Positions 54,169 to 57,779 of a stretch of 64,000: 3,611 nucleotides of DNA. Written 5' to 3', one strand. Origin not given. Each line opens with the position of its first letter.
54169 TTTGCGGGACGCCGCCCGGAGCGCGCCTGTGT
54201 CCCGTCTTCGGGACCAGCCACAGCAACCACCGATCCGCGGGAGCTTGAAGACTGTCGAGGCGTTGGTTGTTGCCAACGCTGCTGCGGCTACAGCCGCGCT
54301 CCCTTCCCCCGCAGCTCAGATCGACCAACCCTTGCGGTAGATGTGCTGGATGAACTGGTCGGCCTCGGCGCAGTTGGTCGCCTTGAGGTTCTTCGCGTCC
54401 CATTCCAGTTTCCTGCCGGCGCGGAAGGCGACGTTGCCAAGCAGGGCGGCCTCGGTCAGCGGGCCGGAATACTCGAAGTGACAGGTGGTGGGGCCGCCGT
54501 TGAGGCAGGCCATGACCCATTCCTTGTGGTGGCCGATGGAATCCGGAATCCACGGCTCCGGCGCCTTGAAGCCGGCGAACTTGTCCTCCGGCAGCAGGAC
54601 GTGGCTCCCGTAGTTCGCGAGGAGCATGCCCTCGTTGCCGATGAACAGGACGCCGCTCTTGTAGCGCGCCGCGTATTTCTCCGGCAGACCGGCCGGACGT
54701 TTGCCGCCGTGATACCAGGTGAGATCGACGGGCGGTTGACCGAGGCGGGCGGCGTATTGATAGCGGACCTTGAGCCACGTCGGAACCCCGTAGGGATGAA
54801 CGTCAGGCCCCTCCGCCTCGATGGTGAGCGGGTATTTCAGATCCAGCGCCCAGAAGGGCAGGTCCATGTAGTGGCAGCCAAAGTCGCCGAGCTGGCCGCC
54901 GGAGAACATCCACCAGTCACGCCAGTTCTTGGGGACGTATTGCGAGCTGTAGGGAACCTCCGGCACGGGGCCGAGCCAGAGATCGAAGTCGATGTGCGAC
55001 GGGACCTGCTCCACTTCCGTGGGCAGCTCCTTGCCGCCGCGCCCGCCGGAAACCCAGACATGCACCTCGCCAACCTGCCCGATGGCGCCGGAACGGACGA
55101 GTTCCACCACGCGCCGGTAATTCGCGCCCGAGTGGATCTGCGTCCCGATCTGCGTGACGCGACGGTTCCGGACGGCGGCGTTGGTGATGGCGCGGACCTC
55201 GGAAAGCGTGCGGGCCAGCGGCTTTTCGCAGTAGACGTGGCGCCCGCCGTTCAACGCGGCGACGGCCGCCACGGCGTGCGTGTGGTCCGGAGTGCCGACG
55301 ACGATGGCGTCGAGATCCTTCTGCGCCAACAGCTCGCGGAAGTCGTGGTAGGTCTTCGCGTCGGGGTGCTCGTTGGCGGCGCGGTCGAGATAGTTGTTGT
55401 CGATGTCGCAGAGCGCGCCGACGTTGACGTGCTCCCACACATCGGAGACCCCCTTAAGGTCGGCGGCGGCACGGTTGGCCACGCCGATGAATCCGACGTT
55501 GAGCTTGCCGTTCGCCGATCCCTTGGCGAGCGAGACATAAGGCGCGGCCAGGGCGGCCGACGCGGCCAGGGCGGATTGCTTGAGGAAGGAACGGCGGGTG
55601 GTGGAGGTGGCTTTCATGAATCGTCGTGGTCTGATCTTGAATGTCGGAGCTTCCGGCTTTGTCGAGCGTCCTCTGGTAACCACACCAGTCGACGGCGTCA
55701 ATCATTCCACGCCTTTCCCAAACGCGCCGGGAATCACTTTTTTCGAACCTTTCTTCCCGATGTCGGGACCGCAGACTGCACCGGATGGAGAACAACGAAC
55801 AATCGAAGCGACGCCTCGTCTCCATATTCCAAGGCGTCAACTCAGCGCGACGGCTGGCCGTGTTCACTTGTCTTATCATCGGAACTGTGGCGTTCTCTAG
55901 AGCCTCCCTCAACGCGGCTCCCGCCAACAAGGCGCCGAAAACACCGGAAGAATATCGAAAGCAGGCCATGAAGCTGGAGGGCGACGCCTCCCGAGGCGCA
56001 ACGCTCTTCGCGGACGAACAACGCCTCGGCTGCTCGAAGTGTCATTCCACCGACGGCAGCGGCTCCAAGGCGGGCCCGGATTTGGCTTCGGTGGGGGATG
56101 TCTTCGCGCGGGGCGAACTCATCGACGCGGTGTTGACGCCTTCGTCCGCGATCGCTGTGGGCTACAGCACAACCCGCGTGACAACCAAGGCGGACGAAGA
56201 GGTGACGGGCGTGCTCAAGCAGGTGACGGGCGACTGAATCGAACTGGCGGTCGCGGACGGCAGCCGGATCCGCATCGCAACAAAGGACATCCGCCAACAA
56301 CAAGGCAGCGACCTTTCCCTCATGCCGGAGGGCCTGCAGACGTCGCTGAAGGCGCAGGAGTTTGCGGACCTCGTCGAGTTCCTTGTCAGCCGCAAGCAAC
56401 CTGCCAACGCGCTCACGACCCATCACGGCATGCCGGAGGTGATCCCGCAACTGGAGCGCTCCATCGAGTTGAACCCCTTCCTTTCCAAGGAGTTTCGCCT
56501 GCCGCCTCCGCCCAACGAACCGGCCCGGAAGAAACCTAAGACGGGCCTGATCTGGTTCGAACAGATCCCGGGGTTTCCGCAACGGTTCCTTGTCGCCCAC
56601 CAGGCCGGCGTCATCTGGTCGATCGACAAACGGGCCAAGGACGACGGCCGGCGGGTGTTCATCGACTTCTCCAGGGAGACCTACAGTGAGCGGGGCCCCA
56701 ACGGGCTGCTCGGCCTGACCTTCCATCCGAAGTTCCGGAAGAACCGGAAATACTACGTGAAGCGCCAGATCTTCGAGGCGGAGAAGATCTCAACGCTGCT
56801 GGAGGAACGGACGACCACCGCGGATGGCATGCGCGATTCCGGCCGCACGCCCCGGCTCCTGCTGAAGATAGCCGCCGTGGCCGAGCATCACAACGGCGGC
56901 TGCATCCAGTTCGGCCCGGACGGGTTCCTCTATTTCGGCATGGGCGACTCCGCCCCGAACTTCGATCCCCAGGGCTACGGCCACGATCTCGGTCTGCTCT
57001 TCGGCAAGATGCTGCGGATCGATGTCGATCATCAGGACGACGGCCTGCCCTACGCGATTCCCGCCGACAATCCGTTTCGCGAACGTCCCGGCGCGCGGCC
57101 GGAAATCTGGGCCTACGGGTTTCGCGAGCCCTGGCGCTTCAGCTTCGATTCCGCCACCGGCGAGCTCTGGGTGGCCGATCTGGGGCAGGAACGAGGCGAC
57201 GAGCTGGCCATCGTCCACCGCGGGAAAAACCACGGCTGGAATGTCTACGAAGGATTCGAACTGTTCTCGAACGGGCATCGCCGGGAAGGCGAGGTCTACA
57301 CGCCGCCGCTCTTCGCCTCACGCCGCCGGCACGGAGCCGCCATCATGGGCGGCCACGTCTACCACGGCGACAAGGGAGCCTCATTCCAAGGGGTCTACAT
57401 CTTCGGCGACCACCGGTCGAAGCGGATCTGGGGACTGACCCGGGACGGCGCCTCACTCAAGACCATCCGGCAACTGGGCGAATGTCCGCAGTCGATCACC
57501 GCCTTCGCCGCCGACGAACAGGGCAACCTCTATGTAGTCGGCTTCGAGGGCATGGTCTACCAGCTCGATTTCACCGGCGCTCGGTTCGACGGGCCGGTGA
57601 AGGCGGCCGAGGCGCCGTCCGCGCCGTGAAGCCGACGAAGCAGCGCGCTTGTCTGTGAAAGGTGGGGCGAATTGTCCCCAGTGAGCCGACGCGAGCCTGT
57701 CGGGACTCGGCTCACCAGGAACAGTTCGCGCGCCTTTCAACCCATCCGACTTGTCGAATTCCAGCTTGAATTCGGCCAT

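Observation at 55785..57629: Single in-frame TGA inside the heme domain splits a cytochrome-c/SGDH fusion; the position is gap-free colinear with intact paralogs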

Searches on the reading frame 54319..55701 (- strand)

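Call 31: search_protein_families(library=ncbifam, proteins=[window:54319-55701:-], max_evalue=0.00001)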
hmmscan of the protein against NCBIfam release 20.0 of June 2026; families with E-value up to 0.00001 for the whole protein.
window:54319-55701:- (461 aa): 8 families
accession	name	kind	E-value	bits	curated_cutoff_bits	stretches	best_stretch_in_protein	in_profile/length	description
NF058561.1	BT_2158_fam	equivalog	1.1e-89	301.3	750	1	35-455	1-442/487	glycoside 3-dehydrogenase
TIGR04380.1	myo_inos_iolG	equivalog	1.2e-21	77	355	1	66-214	1-149/330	inositol 2-dehydrogenase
NF040723.1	UDP-GlcNAcDh_Arch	equivalog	5.2e-16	59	450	1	67-213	1-144/302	UDP-N-acetylglucosamine 3-dehydrogenase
NF052479.1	LevoglcsnDh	equivalog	1.3e-15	57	650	1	96-210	40-154/386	levoglucosan dehydrogenase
NF052679.1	InsChiInosDhIolG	equivalog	1.5e-15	57.1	540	1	67-210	3-148/343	bifunctional inositol 2-dehydrogenase/D-chiro-inositol 1-dehydrogenase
NF041392.1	XylDh_Gfo6_Halo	equivalog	5.2e-12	45.2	350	1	106-214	56-167/350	D-xylose 1-dehydrogenase Gfo6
NF008607.0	PRK11579.1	subfamily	3.1e-11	42.8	330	1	105-211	40-146/346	oxidoreductase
NF058563.1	BT_2159_fam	equivalog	6.1e-10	38.6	650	1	68-213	2-146/350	disaccharide 3-dehydrogenase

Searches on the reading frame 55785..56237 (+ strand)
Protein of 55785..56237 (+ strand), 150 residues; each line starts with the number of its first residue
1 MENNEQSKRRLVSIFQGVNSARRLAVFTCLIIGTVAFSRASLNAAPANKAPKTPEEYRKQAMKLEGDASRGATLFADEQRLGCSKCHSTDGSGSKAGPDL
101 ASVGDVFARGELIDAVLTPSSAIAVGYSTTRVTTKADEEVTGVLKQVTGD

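Call 9: find_encoding_contigs(protein=window:55785-56237:+, flank=6000, max_places=10)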
Protein window:55785-56237:+ (150 aa): 4 contigs read that carry it; 3 places shown.
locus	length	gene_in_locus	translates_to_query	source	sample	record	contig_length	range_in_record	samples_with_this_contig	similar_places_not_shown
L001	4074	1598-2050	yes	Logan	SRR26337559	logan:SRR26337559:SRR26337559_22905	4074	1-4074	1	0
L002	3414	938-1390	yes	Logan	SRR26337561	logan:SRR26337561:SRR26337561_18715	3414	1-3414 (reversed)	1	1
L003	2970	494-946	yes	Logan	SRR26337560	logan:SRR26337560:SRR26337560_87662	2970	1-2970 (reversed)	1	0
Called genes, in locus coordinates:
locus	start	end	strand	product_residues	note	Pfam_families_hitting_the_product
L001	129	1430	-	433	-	PF01408:GFO_IDH_MocA, PF19051:GFO_IDH_MocA_C2, PF22725:GFO_IDH_MocA_C3 (faint)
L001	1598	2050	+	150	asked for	-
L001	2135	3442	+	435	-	PF07995:GSDH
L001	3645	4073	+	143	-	?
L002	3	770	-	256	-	?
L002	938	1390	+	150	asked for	-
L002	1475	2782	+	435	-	PF07995:GSDH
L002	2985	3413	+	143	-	?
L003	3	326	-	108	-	?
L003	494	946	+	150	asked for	-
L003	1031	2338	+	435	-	PF07995:GSDH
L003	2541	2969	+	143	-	?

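Call 14: list_cluster_members(proteins=[P0001, window:55785-56234:+, window:57832-60765:+])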
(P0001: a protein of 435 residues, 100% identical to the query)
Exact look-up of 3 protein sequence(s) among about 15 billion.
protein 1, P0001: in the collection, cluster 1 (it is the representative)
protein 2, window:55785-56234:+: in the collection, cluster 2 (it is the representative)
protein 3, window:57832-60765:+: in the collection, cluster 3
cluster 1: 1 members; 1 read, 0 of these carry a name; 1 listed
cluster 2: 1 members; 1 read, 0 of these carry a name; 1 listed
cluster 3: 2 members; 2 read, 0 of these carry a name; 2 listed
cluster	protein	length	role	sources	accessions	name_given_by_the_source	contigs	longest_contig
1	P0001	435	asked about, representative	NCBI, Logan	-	-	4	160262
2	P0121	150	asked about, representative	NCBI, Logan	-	-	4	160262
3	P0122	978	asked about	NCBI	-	-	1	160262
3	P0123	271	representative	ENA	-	-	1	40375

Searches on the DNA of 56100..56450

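Call 17: search_rna_families(source=window, start=56100, end=56450, threshold=evalue, max_evalue=10)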
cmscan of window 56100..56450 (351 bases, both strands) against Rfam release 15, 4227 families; matches with E-value up to 10: 2.
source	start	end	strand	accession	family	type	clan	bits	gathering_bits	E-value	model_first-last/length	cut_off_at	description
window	56128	56154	+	RF04000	MIR8139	Gene; miRNA;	-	14.8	90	2.5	15-41/58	no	MIR8139 microRNA precursor family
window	56124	56173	-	RF01763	Guanidine-III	Cis-reg; riboswitch;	-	13.4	36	1.9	1-67/67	no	Guanidine-III riboswitch aptamer (yKKC-III)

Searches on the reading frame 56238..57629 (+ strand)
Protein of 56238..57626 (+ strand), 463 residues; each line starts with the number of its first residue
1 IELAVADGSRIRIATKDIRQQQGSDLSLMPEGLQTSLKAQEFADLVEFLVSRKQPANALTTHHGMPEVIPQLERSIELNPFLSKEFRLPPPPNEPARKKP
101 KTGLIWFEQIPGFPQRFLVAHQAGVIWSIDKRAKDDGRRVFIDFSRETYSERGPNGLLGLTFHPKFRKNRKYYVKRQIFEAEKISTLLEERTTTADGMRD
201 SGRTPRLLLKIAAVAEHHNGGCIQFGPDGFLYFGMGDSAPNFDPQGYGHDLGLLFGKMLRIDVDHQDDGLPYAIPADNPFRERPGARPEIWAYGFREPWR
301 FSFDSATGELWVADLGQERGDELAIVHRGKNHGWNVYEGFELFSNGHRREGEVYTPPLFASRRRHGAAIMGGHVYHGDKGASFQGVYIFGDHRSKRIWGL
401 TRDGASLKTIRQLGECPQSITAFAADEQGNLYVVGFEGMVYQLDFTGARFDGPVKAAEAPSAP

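Call 8: find_encoding_contigs(protein=window:56322-57629:+, flank=6000, max_places=10)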
Protein window:56322-57629:+ (435 aa): 4 contigs read that carry it; 3 places shown.
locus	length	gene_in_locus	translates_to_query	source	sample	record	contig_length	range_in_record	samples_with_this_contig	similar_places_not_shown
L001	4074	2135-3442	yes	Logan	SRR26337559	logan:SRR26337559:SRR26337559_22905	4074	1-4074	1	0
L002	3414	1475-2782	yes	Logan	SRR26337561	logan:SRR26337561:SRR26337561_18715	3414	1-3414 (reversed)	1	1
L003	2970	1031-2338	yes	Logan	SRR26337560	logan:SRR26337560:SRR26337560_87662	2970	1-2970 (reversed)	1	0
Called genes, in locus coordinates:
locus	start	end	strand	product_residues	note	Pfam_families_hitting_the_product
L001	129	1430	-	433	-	PF01408:GFO_IDH_MocA, PF19051:GFO_IDH_MocA_C2, PF22725:GFO_IDH_MocA_C3 (faint)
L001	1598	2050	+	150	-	-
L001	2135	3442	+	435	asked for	PF07995:GSDH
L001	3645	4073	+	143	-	?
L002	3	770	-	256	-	?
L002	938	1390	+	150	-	-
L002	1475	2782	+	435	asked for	PF07995:GSDH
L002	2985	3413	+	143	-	?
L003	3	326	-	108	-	?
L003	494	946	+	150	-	-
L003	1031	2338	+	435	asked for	PF07995:GSDH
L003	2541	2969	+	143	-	?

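Call 36: search_solved_structures(query=window:56238-57626:+, max_evalue=0.00001, show_alignments=2)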
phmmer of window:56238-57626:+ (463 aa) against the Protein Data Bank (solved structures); distinct sequences matched with E-value up to 0.00001: 13.
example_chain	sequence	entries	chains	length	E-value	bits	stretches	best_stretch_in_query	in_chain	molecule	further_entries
2wfx_B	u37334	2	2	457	1.1e-23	87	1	154-395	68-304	HEDGEHOG-INTERACTING PROTEIN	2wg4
2wft_A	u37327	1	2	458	1.1e-23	87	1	154-395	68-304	HEDGEHOG-INTERACTING PROTEIN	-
2wg3_C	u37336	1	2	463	1.2e-23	86.9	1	154-395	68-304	HEDGEHOG-INTERACTING PROTEIN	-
7pgm_A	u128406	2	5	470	1.2e-23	86.9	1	154-395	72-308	Hedgehog-interacting protein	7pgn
3ho3_A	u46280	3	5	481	1.3e-23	86.8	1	154-395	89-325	Hedgehog-interacting protein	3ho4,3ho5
3a9g_A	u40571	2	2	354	1.2e-20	76.9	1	138-339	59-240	Putative uncharacterized protein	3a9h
2g8s_A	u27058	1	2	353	5.8e-19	71.4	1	152-435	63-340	Glucose/sorbosone dehydrogenases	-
2ism_A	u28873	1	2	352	3.3e-16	62.4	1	148-335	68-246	Putative oxidoreductase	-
7cdy_A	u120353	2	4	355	7.6e-16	61.2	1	147-435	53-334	glucose dehydrogenase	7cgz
3das_A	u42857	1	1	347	1.3e-11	47.2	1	149-340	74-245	Putative oxidoreductase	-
5min_A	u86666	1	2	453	1.9e-11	46.6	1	152-341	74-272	Quinoprotein glucose dehydrogenase B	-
1c9u_A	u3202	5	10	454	2.7e-11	46.2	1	152-341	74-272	SOLUBLE QUINOPROTEIN GLUCOSE DEHYDROGENASE | PROTEIN (SOLUBLE QUINOPROTEIN GLUCOSE DEHYDROGENASE) | Quinoprotein glucose dehydrogenase B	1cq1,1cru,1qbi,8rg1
8re0_A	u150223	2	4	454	2.7e-11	46.2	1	152-341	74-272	Quinoprotein glucose dehydrogenase B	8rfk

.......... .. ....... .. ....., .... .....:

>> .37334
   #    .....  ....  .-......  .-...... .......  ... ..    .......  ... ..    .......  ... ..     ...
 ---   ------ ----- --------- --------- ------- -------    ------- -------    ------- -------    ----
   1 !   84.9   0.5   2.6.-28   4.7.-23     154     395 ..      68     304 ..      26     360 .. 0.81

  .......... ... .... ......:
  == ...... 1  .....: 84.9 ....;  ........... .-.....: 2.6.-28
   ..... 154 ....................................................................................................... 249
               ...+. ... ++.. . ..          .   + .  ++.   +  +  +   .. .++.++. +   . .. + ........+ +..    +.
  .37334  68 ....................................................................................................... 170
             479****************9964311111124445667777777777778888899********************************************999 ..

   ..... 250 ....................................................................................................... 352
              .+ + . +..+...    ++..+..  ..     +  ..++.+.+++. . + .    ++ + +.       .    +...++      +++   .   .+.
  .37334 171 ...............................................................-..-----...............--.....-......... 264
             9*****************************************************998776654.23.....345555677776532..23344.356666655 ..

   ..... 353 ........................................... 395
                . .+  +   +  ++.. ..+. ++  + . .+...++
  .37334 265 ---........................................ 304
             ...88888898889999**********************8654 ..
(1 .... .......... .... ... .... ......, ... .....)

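Call 47: search_protein_representatives(protein=window:56322-57626:+)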
Query: 435 residues. Proteins with E-value up to 0.001 (for the whole library): 30684; up to 1e-10: 19864; up to 1e-30: 7454. The best 150 are listed.
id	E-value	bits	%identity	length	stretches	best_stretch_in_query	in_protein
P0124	4.5e-159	546.5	56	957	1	1-435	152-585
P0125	3.3e-144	497.6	52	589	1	1-422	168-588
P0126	2.0e-130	452.1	50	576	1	1-423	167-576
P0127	4.3e-117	408.2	48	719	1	1-417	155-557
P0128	5.4e-117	407.8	38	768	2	88-416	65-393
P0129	7.1e-117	407.4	50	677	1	1-402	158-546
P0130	8.6e-116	403.9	47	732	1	1-417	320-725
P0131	2.2e-105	369.6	46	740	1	1-430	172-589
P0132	6.1e-103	361.5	44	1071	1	1-423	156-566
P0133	1.1e-102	360.7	44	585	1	1-422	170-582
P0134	2.8e-98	346.2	37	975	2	113-430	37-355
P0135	4.5e-98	345.5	36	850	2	88-415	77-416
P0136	2.4e-97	343.0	52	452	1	132-415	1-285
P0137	2.0e-92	326.9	38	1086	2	112-415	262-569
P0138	5.1e-92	325.5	41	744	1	1-419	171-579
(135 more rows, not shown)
